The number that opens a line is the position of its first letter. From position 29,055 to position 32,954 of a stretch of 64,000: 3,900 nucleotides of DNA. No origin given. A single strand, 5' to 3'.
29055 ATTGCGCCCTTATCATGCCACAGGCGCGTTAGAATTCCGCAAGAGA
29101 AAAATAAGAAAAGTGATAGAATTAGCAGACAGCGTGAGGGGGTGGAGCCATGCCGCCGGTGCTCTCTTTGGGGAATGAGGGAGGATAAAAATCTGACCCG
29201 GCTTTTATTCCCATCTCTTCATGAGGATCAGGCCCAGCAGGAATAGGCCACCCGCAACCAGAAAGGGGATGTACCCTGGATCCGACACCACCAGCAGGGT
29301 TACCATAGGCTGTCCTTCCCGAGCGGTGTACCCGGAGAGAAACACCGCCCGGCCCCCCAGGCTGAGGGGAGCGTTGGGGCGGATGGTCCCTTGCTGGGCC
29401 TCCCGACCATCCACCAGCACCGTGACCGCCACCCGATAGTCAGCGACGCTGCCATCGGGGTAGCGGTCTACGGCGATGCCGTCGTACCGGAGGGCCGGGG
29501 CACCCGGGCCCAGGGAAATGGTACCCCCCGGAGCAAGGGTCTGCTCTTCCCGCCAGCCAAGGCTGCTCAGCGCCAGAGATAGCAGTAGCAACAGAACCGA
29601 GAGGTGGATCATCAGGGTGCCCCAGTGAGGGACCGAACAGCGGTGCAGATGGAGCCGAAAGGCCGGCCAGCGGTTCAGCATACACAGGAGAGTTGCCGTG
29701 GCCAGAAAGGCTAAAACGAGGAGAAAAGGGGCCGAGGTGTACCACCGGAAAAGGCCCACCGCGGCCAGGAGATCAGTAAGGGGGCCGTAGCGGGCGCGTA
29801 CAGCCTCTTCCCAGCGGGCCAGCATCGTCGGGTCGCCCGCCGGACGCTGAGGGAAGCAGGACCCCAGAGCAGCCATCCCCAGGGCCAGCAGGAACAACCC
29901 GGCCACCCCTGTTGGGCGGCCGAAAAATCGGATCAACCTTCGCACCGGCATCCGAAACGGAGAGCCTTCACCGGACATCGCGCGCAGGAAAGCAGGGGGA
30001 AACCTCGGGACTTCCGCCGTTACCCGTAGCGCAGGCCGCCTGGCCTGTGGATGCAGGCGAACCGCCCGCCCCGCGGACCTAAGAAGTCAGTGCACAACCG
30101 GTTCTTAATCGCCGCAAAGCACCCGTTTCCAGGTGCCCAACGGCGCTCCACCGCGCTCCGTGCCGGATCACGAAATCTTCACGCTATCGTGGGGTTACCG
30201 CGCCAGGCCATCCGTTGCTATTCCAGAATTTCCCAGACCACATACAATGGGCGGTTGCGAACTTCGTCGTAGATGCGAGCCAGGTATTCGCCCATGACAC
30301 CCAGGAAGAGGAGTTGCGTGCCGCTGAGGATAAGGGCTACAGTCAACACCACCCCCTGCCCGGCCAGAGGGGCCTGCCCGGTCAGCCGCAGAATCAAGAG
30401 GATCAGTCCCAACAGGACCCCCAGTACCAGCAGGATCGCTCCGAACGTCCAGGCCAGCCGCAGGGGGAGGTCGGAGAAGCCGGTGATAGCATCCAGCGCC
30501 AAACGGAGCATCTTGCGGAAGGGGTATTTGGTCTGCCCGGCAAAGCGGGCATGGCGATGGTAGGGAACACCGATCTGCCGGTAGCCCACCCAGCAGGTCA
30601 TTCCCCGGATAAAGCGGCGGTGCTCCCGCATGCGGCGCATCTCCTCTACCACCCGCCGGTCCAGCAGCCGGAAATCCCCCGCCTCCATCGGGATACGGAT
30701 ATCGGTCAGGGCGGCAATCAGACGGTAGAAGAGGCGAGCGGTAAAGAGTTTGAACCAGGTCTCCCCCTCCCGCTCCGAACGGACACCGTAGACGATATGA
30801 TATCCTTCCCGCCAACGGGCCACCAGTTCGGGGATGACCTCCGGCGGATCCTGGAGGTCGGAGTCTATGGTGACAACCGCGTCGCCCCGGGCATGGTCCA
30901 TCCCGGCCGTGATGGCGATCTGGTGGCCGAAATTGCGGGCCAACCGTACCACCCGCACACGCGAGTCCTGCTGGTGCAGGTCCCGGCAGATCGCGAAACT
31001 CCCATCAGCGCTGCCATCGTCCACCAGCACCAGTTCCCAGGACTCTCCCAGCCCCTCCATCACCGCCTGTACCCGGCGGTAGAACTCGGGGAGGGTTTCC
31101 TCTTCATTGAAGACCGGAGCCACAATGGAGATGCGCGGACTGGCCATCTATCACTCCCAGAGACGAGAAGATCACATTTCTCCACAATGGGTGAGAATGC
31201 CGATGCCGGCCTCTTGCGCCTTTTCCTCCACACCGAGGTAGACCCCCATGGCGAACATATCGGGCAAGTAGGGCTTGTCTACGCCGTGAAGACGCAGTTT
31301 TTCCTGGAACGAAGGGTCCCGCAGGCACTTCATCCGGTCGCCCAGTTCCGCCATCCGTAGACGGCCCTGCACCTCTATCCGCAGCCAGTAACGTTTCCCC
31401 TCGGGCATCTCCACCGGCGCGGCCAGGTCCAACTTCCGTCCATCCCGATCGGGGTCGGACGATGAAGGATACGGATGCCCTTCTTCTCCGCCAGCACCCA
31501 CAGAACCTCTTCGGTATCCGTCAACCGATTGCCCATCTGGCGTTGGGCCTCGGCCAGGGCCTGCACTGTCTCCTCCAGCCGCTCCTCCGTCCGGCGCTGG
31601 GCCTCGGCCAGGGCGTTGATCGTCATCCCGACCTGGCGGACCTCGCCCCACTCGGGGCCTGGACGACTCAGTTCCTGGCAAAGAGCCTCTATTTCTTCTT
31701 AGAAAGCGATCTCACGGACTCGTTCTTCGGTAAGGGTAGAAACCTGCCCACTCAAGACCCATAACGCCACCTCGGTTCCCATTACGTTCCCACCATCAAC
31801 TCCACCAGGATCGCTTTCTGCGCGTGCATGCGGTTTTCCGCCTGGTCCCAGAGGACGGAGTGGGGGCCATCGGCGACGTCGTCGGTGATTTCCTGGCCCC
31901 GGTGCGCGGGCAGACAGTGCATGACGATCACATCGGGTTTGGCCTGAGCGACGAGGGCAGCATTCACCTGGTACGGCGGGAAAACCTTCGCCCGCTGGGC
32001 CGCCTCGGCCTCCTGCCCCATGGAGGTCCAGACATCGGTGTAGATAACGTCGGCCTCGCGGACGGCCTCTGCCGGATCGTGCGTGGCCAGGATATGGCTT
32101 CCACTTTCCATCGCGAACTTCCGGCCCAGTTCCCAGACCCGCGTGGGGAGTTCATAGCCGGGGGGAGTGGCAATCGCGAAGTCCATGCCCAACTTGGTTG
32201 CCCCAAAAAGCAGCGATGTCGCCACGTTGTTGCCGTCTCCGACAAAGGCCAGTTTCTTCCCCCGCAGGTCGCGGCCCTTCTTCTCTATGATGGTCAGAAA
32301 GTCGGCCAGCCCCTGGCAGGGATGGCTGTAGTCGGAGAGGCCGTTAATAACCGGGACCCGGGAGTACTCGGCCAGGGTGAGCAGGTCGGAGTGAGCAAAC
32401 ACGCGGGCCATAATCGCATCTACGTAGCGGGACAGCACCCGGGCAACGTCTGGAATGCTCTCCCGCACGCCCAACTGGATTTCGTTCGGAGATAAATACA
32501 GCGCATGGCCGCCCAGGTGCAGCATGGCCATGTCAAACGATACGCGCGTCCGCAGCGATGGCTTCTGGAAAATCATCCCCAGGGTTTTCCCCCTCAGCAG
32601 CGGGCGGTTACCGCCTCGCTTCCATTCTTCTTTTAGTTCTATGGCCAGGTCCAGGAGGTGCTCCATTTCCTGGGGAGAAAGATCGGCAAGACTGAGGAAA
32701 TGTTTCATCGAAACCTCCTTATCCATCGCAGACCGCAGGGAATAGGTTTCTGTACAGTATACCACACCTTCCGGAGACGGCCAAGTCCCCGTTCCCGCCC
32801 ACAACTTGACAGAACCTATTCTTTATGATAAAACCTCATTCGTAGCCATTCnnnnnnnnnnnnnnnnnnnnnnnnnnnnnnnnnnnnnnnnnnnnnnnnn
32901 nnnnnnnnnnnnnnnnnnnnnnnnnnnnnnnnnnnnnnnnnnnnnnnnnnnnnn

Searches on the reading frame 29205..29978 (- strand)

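Call 47: search_protein_families(library=ncbifam, proteins=[window:29205-29978:-], max_evalue=0.001)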
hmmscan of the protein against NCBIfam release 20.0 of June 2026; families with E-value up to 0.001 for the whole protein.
window:29205-29978:- (257 aa): 0 families

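Call 100: search_protein_families(library=pfam, proteins=[window:29205-29978:-], max_evalue=0.01)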
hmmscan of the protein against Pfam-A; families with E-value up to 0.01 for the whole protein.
window:29205-29978:- (257 aa): 1 family
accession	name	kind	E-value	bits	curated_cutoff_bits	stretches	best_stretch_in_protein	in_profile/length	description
PF05140.19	ResB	-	6.1e-22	78.5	24.6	2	118-221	151-269/486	ResB-like family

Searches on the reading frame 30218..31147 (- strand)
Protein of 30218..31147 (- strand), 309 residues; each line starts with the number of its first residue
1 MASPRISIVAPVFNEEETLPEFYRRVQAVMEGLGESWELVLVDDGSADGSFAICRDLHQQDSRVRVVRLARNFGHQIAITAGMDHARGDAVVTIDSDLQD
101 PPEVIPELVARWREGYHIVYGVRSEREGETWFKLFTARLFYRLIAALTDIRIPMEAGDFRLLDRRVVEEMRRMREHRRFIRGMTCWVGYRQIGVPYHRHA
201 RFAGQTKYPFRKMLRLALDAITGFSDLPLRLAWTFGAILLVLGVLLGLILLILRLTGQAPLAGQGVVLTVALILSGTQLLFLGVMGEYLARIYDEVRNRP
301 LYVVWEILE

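Call 16: search_protein_families(library=pfam, proteins=[window:30218-31147:-], max_evalue=0.001)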
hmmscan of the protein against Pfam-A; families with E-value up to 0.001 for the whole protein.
window:30218-31147:- (309 aa): 2 families
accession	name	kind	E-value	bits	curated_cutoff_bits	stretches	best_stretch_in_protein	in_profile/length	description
PF00535.33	Glycos_transf_2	-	2.7e-36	125.5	23.3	1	7-170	1-167/168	Glycosyl transferase family 2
PF13641.12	Glyco_tranf_2_3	-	6e-07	30.1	27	1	4-175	1-179/230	Glycosyltransferase like family 2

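Call 47: search_protein_families(library=ncbifam, proteins=[window:30218-31147:-], max_evalue=0.001)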
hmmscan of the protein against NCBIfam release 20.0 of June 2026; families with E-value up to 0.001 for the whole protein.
window:30218-31147:- (309 aa): 22 families
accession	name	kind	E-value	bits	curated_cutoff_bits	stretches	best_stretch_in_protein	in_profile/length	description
NF047588.1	GlcsyltransPgfSStrep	equivalog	6.5e-78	262.1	500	1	5-305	2-303/308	glycosyltransferase PgfS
NF007986.1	PRK10714.1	equivalog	3e-65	220.3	529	1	5-307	7-311/316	undecaprenyl-phosphate 4-deoxy-4-formamido-L-arabinose transferase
NF047683.1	TeichurnBiosyTuaG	equivalog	1.2e-14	54.6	400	1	3-99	5-98/252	teichuronic acid biosynthesis protein TuaG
TIGR03937.1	PgaC_IcaA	equivalog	3e-14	52.8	422.3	1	3-97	44-135/407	poly-beta-1,6-N-acetyl-D-glucosamine synthase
NF007482.0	PRK10073.1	equivalog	6.4e-13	48.4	423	1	3-108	5-106/334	glycosyltransferase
TIGR04242.1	nodulat_NodC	equivalog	7.1e-11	41.7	550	1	3-114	47-158/395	chitooligosaccharide synthase NodC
TIGR04283.1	glyco_like_mftF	equivalog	9.9e-11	41.6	182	1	6-127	1-112/221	TIGR04283 family arsenosugar biosynthesis glycosyltransferase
NF041875.1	EPS_EpsD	equivalog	1.5e-10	41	370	1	7-119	2-111/325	exopolysaccharide biosynthesis glycosyltransferase EpsD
TIGR03965.1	mycofact_glyco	equivalog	3.1e-09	36.2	280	1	4-111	74-178/467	mycofactocin biosynthesis glycosyltransferase MftF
TIGR03111.1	glyc2_xrt_Gpos1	hypoth_equivalog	5.3e-09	35.4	363.95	1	3-118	48-162/439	TIGR03111 family XrtG-associated glycosyltransferase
NF050050.1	ProtGlycPglI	equivalog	7.2e-09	35.4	500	1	4-121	2-117/306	GalNAc(5)-diNAcBac-PP-undecaprenol beta-1,3-glucosyltransferase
NF010496.0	PRK13915.1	equivalog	5.4e-08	32.3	262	1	5-110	32-140/307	glucosyl-3-phosphoglycerate synthase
NF053739.1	GlytfEpsEBac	equivalog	7.4e-08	31.7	450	1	4-97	1-92/265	glycosyltransferase EpsE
NF041391.1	DPhHxTase_Halo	equivalog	1.8e-07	30.3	375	1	13-170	4-153/213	dolichyl-phosphate hexose transferase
NF058614.1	PPMAGASynPpgS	equivalog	6.8e-07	28.9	370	1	8-148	4-139/226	polyprenyl-phospho-N-acetylgalactosaminyl synthase PpgS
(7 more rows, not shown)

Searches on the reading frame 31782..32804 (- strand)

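Call 47: search_protein_families(library=ncbifam, proteins=[window:31782-32804:-], max_evalue=0.001)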
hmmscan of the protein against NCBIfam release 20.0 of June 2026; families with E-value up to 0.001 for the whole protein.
window:31782-32804:- (340 aa): 16 families
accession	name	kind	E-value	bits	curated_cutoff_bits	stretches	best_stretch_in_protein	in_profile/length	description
NF001986.0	PRK00779.1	subfamily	1.1e-132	441.9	306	1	31-337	3-304/307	ornithine carbamoyltransferase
TIGR00658.1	orni_carb_tr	equivalog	1.8e-128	428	280.85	1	34-337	1-303/304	ornithine carbamoyltransferase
TIGR04384.1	putr_carbamoyl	exception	1.8e-109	365.9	500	1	35-337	1-307/330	putrescine carbamoyltransferase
NF011380.0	PRK14805.1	equivalog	4.7e-104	347.7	421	1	33-337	1-300/302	ornithine carbamoyltransferase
NF003286.0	PRK04284.1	subfamily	1.6e-82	277.3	515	2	31-302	4-278/332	ornithine carbamoyltransferase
NF002470.0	PRK01713.1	equivalog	1.1e-70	238.7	545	2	31-302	5-279/334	ornithine carbamoyltransferase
NF009213.0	PRK12562.1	subfamily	5.8e-63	213.3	559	1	31-335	4-330/334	ornithine carbamoyltransferase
NF003384.0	PRK04523.1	equivalog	6.2e-63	212.9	288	1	32-337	2-333/336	N-acetylornithine carbamoyltransferase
NF011379.0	PRK14804.1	equivalog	4.7e-61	206.6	373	1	31-337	4-309/311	ornithine carbamoyltransferase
TIGR00670.1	asp_carb_tr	equivalog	1.1e-47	162.6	236.95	1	34-337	1-303/304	aspartate carbamoyltransferase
NF002032.1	PRK00856.1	equivalog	1.3e-47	162.5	263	1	34-336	1-296/297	aspartate carbamoyltransferase catalytic subunit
NF008853.0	PRK11891.1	equivalog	1.2e-32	113.1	560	1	32-337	87-398/430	aspartate carbamoyltransferase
NF006046.0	PRK08192.1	equivalog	2.4e-28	99.4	512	1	33-333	6-313/339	aspartate carbamoyltransferase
NF005538.0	PRK07200.1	equivalog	2.6e-19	69.5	453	1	151-261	155-274/396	knotted carbamoyltransferase YgeW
TIGR03316.1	ygeW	equivalog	2.5e-17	62.9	500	1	152-262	153-272/391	knotted carbamoyltransferase YgeW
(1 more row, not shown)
